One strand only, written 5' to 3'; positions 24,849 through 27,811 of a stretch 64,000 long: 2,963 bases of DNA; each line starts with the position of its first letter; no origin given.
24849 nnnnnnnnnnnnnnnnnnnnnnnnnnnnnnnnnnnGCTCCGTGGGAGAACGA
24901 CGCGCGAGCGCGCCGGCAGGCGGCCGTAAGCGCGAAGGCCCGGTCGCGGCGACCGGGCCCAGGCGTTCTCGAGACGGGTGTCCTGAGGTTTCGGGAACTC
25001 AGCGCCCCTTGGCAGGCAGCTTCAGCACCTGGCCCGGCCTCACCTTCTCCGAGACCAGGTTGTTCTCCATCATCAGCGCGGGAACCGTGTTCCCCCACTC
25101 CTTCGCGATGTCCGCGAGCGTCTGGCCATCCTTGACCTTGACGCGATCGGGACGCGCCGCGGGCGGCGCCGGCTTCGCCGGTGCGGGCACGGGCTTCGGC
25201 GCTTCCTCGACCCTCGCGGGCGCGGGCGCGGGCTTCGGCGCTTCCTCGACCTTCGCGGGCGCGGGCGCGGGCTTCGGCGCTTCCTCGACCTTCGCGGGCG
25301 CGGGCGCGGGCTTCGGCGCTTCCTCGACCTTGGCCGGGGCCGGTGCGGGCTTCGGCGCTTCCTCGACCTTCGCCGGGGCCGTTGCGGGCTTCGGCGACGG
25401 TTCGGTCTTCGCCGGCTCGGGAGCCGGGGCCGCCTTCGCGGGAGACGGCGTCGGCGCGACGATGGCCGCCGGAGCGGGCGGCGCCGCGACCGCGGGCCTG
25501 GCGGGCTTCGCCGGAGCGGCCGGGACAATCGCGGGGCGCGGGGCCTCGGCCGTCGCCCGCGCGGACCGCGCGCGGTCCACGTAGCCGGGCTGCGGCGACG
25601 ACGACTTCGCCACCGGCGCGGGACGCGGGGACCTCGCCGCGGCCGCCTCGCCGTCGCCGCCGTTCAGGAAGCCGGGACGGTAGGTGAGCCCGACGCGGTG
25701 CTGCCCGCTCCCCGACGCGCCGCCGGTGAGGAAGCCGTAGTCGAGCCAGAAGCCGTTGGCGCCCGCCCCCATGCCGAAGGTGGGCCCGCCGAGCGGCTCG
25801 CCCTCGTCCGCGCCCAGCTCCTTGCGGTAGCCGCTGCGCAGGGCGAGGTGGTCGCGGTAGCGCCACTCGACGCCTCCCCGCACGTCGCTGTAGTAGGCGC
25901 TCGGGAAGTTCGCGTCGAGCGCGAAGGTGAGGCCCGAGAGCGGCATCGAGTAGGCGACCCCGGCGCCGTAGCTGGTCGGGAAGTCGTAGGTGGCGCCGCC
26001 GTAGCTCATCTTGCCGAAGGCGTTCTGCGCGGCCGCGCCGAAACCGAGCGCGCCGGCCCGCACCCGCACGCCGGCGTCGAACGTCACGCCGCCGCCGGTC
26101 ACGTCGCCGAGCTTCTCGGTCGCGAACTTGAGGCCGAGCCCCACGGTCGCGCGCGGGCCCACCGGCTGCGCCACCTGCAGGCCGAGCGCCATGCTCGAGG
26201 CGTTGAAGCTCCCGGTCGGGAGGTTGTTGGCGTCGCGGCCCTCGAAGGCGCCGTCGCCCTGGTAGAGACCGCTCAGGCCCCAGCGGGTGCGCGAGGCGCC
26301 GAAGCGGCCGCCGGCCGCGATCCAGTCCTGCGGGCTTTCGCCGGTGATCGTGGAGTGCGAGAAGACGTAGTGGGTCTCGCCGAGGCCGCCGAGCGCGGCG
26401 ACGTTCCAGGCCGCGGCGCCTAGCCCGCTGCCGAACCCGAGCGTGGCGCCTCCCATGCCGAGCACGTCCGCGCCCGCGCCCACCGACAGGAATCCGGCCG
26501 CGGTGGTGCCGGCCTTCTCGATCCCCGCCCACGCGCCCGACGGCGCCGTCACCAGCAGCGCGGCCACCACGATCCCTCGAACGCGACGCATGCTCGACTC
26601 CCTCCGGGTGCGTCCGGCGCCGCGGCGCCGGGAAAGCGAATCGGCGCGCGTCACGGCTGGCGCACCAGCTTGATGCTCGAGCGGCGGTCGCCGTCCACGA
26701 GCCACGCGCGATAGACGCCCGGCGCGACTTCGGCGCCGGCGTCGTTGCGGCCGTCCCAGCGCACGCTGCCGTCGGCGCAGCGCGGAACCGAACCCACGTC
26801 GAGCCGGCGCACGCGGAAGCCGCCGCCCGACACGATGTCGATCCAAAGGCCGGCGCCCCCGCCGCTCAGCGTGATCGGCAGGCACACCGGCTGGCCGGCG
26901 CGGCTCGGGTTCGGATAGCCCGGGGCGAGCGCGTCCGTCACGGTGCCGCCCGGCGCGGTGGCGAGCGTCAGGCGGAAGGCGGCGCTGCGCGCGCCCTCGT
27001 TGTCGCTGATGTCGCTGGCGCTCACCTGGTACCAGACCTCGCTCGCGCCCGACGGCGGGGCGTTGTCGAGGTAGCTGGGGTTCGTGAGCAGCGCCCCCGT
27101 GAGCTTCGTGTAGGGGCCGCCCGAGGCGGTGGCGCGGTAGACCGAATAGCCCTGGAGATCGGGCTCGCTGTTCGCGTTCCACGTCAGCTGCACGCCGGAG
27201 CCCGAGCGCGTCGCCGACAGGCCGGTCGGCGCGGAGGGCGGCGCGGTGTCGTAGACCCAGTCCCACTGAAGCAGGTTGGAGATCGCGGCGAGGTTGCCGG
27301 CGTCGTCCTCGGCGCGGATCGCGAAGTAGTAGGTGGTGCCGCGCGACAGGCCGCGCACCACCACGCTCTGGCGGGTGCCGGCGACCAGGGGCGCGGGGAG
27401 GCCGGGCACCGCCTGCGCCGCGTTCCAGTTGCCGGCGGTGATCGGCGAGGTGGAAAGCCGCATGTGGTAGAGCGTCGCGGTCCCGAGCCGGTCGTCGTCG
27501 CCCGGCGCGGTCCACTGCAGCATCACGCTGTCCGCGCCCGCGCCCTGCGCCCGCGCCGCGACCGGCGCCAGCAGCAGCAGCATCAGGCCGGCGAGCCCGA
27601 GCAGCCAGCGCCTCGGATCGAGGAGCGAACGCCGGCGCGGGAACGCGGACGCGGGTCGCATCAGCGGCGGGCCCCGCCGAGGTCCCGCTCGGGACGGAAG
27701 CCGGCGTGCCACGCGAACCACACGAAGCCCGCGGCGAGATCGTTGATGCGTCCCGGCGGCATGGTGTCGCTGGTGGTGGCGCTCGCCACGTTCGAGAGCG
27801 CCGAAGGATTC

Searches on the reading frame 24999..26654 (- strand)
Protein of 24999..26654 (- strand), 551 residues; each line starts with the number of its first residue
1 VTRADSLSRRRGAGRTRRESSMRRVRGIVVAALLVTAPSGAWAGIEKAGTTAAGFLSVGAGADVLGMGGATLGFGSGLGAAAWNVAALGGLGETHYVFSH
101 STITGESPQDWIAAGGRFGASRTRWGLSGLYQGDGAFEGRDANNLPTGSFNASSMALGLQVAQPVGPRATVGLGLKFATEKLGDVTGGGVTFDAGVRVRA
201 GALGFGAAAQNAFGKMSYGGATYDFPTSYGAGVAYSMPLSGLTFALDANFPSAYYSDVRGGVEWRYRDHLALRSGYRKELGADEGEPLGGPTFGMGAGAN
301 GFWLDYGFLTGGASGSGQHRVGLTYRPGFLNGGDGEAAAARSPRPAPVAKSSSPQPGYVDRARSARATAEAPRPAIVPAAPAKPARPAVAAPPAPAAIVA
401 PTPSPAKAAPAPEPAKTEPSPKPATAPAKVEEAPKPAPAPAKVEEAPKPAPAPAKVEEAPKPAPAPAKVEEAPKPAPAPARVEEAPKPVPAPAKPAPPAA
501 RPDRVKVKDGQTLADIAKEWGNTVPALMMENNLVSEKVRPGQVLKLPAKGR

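Call 27: search_protein_families(library=pfam, proteins=[window:24999-26654:-], max_evalue=0.001)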
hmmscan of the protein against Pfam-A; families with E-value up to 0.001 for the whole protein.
window:24999-26654:- (551 aa): 1 family
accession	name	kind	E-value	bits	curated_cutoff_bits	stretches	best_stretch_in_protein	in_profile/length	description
PF01476.26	LysM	-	5.6e-08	33.1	20.9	1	506-547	2-43/43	LysM domain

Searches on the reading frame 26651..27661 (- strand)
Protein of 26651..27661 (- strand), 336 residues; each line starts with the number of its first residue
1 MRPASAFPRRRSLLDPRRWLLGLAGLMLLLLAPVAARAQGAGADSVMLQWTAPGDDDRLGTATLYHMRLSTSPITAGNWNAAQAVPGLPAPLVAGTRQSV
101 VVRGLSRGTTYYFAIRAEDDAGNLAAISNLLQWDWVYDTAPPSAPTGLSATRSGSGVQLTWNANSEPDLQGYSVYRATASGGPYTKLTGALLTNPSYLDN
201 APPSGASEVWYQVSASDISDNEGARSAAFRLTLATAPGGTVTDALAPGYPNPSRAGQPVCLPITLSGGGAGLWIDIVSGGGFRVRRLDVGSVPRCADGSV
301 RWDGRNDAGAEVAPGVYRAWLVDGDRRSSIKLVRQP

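Call 27: search_protein_families(library=pfam, proteins=[window:26651-27661:-], max_evalue=0.001)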
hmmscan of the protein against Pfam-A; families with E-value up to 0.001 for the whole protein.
window:26651-27661:- (336 aa): 3 families
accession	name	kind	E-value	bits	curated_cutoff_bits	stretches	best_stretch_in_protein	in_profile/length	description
PF00041.27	fn3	-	6.6e-10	39.5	25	1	35-124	5-75/84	Fibronectin type III domain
PF16656.11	Pur_ac_phosph_N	-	6.8e-05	23.8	30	1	42-119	11-82/93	Purple acid Phosphatase, N-terminal domain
PF13860.13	FlgD_ig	-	0.00012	22.5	27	1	272-318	25-70/79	FlgD Ig-like domain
